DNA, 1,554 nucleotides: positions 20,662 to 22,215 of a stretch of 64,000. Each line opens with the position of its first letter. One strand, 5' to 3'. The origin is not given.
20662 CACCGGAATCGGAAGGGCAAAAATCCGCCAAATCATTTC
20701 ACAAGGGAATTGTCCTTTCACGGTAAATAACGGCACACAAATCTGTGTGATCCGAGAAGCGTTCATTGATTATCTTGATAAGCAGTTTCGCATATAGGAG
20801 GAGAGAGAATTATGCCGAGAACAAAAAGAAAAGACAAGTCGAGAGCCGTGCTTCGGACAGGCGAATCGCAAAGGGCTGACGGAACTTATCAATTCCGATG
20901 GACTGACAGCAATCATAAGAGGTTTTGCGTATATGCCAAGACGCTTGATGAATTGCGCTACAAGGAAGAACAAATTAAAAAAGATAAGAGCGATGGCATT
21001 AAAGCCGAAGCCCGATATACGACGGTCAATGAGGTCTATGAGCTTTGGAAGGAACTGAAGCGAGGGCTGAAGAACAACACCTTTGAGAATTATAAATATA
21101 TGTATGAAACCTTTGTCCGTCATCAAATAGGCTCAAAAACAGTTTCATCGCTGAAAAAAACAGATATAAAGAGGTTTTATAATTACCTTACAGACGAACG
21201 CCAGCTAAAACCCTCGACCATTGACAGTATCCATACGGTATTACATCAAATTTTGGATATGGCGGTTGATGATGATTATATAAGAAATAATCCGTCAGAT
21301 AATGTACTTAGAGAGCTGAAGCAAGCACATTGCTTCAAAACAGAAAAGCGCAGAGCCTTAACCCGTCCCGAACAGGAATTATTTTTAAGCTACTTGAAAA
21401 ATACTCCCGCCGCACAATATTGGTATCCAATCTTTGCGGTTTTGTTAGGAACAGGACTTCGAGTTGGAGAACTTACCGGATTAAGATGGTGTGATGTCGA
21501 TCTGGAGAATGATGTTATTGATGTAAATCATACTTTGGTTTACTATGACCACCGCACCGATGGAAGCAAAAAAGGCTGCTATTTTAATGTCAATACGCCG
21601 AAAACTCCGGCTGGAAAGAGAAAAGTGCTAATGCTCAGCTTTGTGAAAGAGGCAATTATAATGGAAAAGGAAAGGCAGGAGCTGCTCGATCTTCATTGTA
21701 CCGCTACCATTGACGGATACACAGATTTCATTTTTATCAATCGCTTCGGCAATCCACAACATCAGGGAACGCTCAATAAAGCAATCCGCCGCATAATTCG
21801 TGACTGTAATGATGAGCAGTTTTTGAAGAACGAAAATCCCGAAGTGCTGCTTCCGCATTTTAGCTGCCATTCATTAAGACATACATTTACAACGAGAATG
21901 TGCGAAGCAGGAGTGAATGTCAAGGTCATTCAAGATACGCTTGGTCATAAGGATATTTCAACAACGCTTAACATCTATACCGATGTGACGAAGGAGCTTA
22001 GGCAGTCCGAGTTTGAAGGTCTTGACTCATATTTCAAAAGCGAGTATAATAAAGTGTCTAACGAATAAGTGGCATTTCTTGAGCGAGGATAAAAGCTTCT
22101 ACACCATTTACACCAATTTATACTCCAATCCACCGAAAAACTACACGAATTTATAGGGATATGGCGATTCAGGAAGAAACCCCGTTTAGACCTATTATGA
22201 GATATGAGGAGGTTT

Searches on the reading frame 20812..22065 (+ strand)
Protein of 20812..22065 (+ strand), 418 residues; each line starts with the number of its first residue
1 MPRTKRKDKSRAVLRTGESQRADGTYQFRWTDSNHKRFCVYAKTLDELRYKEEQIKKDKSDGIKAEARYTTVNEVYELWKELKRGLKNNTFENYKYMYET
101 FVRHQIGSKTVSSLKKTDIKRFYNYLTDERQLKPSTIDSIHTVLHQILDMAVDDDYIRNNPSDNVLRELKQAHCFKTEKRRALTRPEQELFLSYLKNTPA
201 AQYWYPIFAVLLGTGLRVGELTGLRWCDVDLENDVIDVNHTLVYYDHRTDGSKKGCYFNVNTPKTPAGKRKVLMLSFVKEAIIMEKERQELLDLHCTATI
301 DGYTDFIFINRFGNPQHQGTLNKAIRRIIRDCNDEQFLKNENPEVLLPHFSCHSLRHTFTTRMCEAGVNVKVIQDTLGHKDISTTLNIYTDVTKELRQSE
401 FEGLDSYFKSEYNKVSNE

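Call 5: search_protein_families(library=pfam, proteins=[window:20812-22065:+], max_evalue=0.01)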
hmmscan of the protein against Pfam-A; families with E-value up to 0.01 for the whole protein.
window:20812-22065:+ (418 aa): 6 families
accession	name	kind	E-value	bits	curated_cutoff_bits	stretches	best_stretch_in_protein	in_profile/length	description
PF00589.27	Phage_integrase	-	9.2e-30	104.1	27.1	1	183-394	3-170/172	Phage integrase family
PF02920.21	Integrase_DNA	-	8.3e-19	67.7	27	1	4-59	3-70/70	DNA binding domain of tn916 integrase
PF13102.12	Phage_int_SAM_5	-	1.9e-08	35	22.3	1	79-161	10-92/98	Phage integrase SAM-like domain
PF13495.12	Phage_int_SAM_4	-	2.5e-07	31.4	27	1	84-156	12-83/85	Phage integrase, N-terminal SAM-like domain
PF14659.12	Phage_int_SAM_3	-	6.6e-07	29.9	22.6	1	71-126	1-57/58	Phage integrase, N-terminal SAM-like domain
PF22022.2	Phage_int_M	-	0.00069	20.3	27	1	76-164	5-92/96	Phage integrase central domain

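Call 13: find_related_loci(query=window:20812-22065:+, collection=genome_contigs, flank=8000)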
Query window:20812-22065:+ (418 aa) in genome_contigs; peptide patterns used: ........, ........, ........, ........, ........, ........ (x = any residue, [..] = any of these).
360 stretches matched a pattern; 183 encode a relative of the query (tblastn E <= 1e-3); the best 80 are kept; 80 distinct loci.
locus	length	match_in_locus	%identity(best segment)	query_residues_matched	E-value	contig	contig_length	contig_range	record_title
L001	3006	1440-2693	100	1-418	0e+0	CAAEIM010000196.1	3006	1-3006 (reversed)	MAG TPA_asm: Clostridia bacterium, isolate HGM12926, WGS project CAAEIM010000000 data, contig: ERS473294_68_k99_110121,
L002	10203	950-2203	100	1-418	0e+0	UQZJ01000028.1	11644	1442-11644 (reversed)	uncultured Clostridiales bacterium isolate UMGS785 genome assembly, contig: NODE_1100_length_11644_cov_7.375356, whole g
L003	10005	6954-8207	100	1-418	0e+0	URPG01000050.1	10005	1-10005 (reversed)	uncultured Ruminococcaceae bacterium isolate UMGS1212 genome assembly, contig: NODE_2061_length_10005_cov_3.14171, whole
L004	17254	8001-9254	99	1-418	0e+0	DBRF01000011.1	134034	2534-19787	MAG TPA_asm: Ruminococcaceae bacterium UBA1375 UBA1375_contig_698, whole genome shotgun sequence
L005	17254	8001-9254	98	1-418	0e+0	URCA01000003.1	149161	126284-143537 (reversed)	uncultured Ruminococcaceae bacterium isolate UMGS856 genome assembly, contig: NODE_28_length_149161_cov_8.864922, whole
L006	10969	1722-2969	88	1-416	0e+0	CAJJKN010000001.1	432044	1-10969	MAG TPA_asm: uncultured Firmicutes bacterium isolate ERR260134-bin.48 genome assembly, contig: NODE_6_length_432044_cov_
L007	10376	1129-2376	88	1-416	0e+0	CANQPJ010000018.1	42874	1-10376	MAG: uncultured Lachnospiraceae bacterium isolate Lapin-012__bin37 genome assembly, contig: Lapin-012__NODE_1524_length_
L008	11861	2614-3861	88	1-416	0e+0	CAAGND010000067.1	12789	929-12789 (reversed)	MAG TPA_asm: Clostridia bacterium, isolate HGM12831, WGS project CAAGND010000000 data, contig: SRS476839_89_k119_63947,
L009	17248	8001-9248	88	1-416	0e+0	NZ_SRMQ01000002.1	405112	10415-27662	Caproiciproducens galactitolivorans strain BS-1 CAGA_contig000002, whole genome shotgun sequence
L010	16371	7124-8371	88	1-416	0e+0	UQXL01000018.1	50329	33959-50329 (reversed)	uncultured Clostridiales bacterium isolate UMGS736 genome assembly, contig: NODE_736_length_50329_cov_4.896004, whole ge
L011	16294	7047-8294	88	1-416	0e+0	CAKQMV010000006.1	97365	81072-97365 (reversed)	MAG: uncultured Clostridia bacterium isolate REFINED_METABAT215_TOP10_CONTIGS_1500_ASSEMBLY_K77_MERGED__Hadza_PheChl_Fib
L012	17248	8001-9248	88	1-416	0e+0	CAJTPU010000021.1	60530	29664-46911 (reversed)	MAG TPA_asm: uncultured Lachnospiraceae bacterium isolate MGBC111722 genome assembly, contig: MGBC111722.21, whole genom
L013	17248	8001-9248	88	1-416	0e+0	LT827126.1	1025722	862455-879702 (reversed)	Pseudoflavonifractor sp. Marseille-P3106 genome assembly, scaffold: scaffold00020, whole genome shotgun sequence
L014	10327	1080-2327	88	1-416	0e+0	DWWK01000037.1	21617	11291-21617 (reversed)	MAG TPA_asm: Candidatus Mediterraneibacter faecigallinarum isolate ChiGjej1B1-1692 ChiGjej1B1M5__C68073_L21617_SAMN08009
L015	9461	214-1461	88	1-416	0e+0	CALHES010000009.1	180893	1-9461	MAG TPA_asm: uncultured Clostridia bacterium isolate ERR1913115_bin.38_CONCOCT_v1.1_MAG genome assembly, contig: ERZ1742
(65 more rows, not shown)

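Call 30: search_dna_similar(query=window:20812-22065:+, collection=plasmids, mode=protein, max_rows=25)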
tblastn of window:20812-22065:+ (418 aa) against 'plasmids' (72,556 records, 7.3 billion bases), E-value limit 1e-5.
Records with a match: 401; places in all: 456; records where one place covers at least 80% of the query: 121.
Best place of each record, by identity: <60% 401.
By first word of the organism name: Enterococcus 106; Bacillus 52; Streptomyces 22; Ligilactobacillus 18; Clostridioides 14; Klebsiella 13; Escherichia 13; Staphylococcus 12; Clostridium 7; Streptococcus 7; and 71 more.
By predicted mobility (MOB-suite, as given by PLSDB): non-mobilizable 276; conjugative 66; mobilizable 59.
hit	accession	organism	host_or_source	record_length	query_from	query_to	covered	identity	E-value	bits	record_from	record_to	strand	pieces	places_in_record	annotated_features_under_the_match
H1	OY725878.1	Subdoligranulum variabile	-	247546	4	417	99%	55.0%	1e-155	493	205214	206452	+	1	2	record has no annotation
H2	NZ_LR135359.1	Enterococcus faecium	-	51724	5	412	98%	31.1%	4e-46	177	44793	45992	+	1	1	site-specific integrase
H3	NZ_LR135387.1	Enterococcus faecium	-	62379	5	412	98%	31.1%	4e-46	177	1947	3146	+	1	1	site-specific integrase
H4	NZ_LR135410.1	Enterococcus faecium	-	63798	5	412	98%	31.1%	4e-46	177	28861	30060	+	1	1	site-specific integrase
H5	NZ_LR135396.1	Enterococcus faecium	-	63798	5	412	98%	31.1%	4e-46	177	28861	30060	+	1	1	site-specific integrase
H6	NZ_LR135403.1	Enterococcus faecium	-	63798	5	412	98%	31.1%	4e-46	177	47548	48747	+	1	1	site-specific integrase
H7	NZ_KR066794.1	Enterococcus faecium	-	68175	5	412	98%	31.1%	4e-46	177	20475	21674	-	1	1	site-specific integrase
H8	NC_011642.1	Enterococcus faecalis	-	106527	5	412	98%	31.1%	4e-46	177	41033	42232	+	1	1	site-specific integrase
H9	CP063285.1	Enterococcus faecium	Homo sapiens,rectal swab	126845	5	412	98%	31.1%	4e-46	177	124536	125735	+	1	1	site-specific integrase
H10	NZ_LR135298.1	Enterococcus faecium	-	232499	5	412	98%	31.1%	4e-46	177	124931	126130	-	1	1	site-specific integrase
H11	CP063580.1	Enterococcus faecium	Homo sapiens,rectal swab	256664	5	412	98%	31.1%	4e-46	177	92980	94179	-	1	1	site-specific integrase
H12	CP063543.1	Enterococcus faecium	Homo sapiens,rectal swab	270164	5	412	98%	31.1%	4e-46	177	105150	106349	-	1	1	site-specific integrase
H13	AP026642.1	Enterococcus faecium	Homo sapiens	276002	5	412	98%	31.1%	4e-46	177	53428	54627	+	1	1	integrase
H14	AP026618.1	Enterococcus faecium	Homo sapiens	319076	5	412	98%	31.1%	4e-46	177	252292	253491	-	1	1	integrase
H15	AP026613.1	Enterococcus faecium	Homo sapiens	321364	5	412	98%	31.1%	4e-46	177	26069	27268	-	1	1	integrase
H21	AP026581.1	Enterococcus faecium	Homo sapiens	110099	3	404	96%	29.7%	9e-47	179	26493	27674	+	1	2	int_3: transposase from transposon Tn1545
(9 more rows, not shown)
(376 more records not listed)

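Call 31: get_annotated_region(hit=H1, flank=20000)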
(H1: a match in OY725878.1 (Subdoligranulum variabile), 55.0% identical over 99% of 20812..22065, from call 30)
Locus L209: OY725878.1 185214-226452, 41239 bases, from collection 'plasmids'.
description: Subdoligranulum variabile strain Subdoligranulum variabile TSDC17.2-1.1 genome assembly, plasmid: 44
organism: Subdoligranulum variabile (NCBI taxid 214851)
taxonomy: Bacteria; Bacillota; Clostridia; Eubacteriales; Oscillospiraceae; Subdoligranulum; Subdoligranulum variabile
host: -; source: -; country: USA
typing (MOB-suite, as given by PLSDB): non-mobilizable
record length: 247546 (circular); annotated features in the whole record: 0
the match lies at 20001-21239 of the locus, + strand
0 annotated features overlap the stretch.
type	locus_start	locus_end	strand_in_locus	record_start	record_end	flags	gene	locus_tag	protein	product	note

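Call 32: get_annotated_region(hit=H2, flank=3000)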
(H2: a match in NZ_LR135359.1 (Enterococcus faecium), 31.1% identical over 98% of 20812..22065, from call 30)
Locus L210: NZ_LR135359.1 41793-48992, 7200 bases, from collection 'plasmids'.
description: Enterococcus faecium isolate E7948 plasmid 3
organism: Enterococcus faecium (NCBI taxid 1352)
taxonomy: Bacteria; Bacillota; Bacilli; Lactobacillales; Enterococcaceae; Enterococcus; Enterococcus faecium
host: -; source: -; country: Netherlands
typing (MOB-suite, as given by PLSDB): conjugative; replicon rep_cluster_1763,rep_cluster_889; relaxase MOBP; mating-pair formation MPF_T
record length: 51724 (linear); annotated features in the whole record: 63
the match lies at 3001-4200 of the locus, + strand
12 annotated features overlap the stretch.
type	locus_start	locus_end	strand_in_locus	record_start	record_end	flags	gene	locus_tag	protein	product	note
predicted_resistance_gene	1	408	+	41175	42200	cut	vanB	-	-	D-alanine--(R)-lactate ligase VanB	predicted by amrfinderplus; class GLYCOPEPTIDE; identity 99.71%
CDS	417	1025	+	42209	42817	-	-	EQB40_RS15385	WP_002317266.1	D-Ala-D-Ala dipeptidase VanX-B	-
predicted_resistance_gene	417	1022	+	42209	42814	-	vanX-B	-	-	D-Ala-D-Ala dipeptidase VanX-B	predicted by amrfinderplus; class GLYCOPEPTIDE; identity 100.0%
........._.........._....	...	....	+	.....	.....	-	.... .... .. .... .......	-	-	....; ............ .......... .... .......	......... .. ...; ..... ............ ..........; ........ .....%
CDS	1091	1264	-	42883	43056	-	-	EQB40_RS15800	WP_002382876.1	hypothetical protein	-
CDS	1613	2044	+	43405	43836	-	-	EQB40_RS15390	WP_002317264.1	sigma-70 family RNA polymerase sigma factor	GO:0006352 - DNA-templated transcription initiation [Evidence IEA]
CDS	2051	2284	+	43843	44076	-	-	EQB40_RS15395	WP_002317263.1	helix-turn-helix domain-containing protein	-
CDS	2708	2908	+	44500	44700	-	-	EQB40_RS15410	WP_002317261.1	excisionase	-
CDS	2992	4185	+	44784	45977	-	-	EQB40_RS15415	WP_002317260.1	site-specific integrase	-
CDS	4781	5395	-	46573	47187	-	-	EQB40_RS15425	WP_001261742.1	recombinase family protein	GO:0006310 - DNA recombination [Evidence IEA]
CDS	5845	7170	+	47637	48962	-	-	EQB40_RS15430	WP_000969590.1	Y-family DNA polymerase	-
CDS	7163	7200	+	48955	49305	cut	-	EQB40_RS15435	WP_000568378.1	hypothetical protein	-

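Call 33: get_annotated_region(hit=H21, flank=3000)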
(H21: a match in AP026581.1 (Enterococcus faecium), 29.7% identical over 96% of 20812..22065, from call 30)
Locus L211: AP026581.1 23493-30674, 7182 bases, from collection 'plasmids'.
description: Enterococcus faecium JHP35 plasmid pELF_JHP35 DNA, complete sequence
organism: Enterococcus faecium (NCBI taxid 1352)
taxonomy: Bacteria; Bacillota; Bacilli; Lactobacillales; Enterococcaceae; Enterococcus; Enterococcus faecium
host: -; source: Homo sapiens; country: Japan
typing (MOB-suite, as given by PLSDB): mobilizable; relaxase MOBT
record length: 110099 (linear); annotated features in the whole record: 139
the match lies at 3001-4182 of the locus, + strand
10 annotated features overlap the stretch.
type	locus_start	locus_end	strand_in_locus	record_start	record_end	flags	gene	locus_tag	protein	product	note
CDS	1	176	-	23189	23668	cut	-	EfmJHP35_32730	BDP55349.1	hypothetical protein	-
CDS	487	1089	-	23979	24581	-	-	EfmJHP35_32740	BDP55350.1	hypothetical protein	-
CDS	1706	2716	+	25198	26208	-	-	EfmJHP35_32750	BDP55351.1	hypothetical protein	-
CDS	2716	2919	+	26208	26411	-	xis_2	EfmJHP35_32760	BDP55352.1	excisionase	-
CDS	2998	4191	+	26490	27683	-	int_3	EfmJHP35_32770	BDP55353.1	transposase from transposon Tn1545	-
CDS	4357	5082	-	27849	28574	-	-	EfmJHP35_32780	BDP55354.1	hypothetical protein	-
CDS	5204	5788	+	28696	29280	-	-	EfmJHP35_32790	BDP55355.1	hypothetical protein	-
CDS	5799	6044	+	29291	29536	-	-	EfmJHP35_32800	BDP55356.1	hypothetical protein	-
CDS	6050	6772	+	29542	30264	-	-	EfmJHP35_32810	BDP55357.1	hypothetical protein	-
CDS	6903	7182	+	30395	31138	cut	-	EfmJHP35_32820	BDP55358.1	hypothetical protein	-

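Call 35: search_protein_families(library=ncbifam, proteins=[window:20812-22065:+], max_evalue=0.01)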
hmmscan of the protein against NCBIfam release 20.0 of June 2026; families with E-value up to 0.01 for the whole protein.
window:20812-22065:+ (418 aa): 12 families
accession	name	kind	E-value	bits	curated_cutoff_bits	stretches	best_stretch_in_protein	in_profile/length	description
NF040815.2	recomb_XerA_Arch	equivalog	3.7e-30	105.4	220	2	81-240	8-150/263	site-specific tyrosine recombinase/integron integrase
TIGR02225.1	recomb_XerD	equivalog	1.2e-24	87.2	329.6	2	349-395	232-277/290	site-specific tyrosine recombinase XerD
TIGR02224.1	recomb_XerC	equivalog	1.6e-23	83.5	335.15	2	270-399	172-284/295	tyrosine recombinase XerC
NF001399.0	PRK00283.1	subfamily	1.4e-21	77.1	279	2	348-396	240-287/300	tyrosine recombinase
TIGR02249.1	integrase_gron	subfamily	6.3e-19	68.5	265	2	348-395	257-303/315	integron integrase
NF003462.0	PRK05084.1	equivalog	1.7e-13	50.1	267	2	350-400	303-352/360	tyrosine recombinase XerS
NF002331.0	PRK01287.1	subfamily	1.1e-12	47.6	371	1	349-393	270-313/365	site-specific tyrosine recombinase XerC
NF011946.0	PRK15417.1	equivalog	4.8e-10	39.1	435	1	351-394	275-317/337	integron integrase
NF007370.0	PRK09870.1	subfamily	6.2e-09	35.8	221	1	302-386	102-174/200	tyrosine-type DNA invertase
NF007371.0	PRK09871.1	subfamily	4.2e-08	33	222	1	303-387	98-170/198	tyrosine-type DNA invertase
NF040693.1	recomb_GmtY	equivalog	6.1e-05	22.4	340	1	351-394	392-434/441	gamma-mobile-trio recombinase GmtY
NF041502.1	integrase_1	equivalog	0.0009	18.1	350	1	325-396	295-364/484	site-specific integrase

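Call 79: find_encoding_contigs(protein=window:20812-22065:+, flank=10000, max_places=10)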
Protein window:20812-22065:+ (418 aa): 9 contigs read that carry it; 9 places shown.
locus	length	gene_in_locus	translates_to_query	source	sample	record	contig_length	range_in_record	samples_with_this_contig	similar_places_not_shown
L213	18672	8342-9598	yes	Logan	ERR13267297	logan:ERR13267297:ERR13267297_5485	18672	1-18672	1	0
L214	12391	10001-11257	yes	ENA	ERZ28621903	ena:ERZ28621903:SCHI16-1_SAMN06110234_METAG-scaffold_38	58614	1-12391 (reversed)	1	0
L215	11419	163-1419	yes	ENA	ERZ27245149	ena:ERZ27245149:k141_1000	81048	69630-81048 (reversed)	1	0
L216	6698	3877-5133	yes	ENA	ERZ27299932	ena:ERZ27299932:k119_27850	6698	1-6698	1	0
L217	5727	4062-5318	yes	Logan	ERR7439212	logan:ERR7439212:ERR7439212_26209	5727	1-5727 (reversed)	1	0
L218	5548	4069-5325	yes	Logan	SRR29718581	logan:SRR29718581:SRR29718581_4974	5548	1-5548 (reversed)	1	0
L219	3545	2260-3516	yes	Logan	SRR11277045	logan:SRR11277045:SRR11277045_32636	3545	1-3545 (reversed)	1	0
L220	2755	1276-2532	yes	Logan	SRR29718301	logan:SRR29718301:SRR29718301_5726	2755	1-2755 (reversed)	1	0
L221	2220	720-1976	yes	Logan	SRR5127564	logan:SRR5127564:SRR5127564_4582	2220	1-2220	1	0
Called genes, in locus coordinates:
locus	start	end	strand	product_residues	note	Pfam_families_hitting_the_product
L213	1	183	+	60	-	?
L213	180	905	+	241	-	PF12730:ABC2_membrane_4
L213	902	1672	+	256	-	PF12730:ABC2_membrane_4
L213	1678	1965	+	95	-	-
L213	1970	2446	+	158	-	-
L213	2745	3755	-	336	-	PF17761:DUF1016_N, PF06250:YhcG_C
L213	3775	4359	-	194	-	PF06114:Peptidase_M78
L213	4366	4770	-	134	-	PF12844:HTH_19, PF13560:HTH_31, PF01381:HTH_3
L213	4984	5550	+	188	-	-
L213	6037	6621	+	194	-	PF08281:Sigma70_r4_2 (weak)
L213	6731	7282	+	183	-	PF02452:PemK_toxin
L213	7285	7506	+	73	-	PF09035:Tn916-Xis, PF12728:HTH_17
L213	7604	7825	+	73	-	PF09035:Tn916-Xis, PF12728:HTH_17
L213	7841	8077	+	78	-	PF09035:Tn916-Xis, PF12728:HTH_17, PF20063:DUF6462 (weak)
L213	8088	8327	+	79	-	PF09035:Tn916-Xis, PF12728:HTH_17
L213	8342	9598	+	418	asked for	PF02920:Integrase_DNA, PF13102:Phage_int_SAM_5 (weak), PF13495:Phage_int_SAM_4 (weak), PF14659:Phage_int_SAM_3 (weak), PF00589:Phage_integrase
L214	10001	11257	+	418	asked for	PF02920:Integrase_DNA, PF13102:Phage_int_SAM_5 (weak), PF13495:Phage_int_SAM_4 (weak), PF14659:Phage_int_SAM_3 (weak), PF00589:Phage_integrase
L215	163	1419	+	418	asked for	PF02920:Integrase_DNA, PF13102:Phage_int_SAM_5 (weak), PF13495:Phage_int_SAM_4 (weak), PF14659:Phage_int_SAM_3 (weak), PF00589:Phage_integrase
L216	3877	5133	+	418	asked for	PF02920:Integrase_DNA, PF13102:Phage_int_SAM_5 (weak), PF13495:Phage_int_SAM_4 (weak), PF14659:Phage_int_SAM_3 (weak), PF00589:Phage_integrase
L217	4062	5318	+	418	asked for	PF02920:Integrase_DNA, PF13102:Phage_int_SAM_5 (weak), PF13495:Phage_int_SAM_4 (weak), PF14659:Phage_int_SAM_3 (weak), PF00589:Phage_integrase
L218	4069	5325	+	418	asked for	PF02920:Integrase_DNA, PF13102:Phage_int_SAM_5 (weak), PF13495:Phage_int_SAM_4 (weak), PF14659:Phage_int_SAM_3 (weak), PF00589:Phage_integrase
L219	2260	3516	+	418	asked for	PF02920:Integrase_DNA, PF13102:Phage_int_SAM_5 (weak), PF13495:Phage_int_SAM_4 (weak), PF14659:Phage_int_SAM_3 (weak), PF00589:Phage_integrase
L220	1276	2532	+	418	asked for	PF02920:Integrase_DNA, PF13102:Phage_int_SAM_5 (weak), PF13495:Phage_int_SAM_4 (weak), PF14659:Phage_int_SAM_3 (weak), PF00589:Phage_integrase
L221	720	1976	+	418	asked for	PF02920:Integrase_DNA, PF13102:Phage_int_SAM_5 (weak), PF13495:Phage_int_SAM_4 (weak), PF14659:Phage_int_SAM_3 (weak), PF00589:Phage_integrase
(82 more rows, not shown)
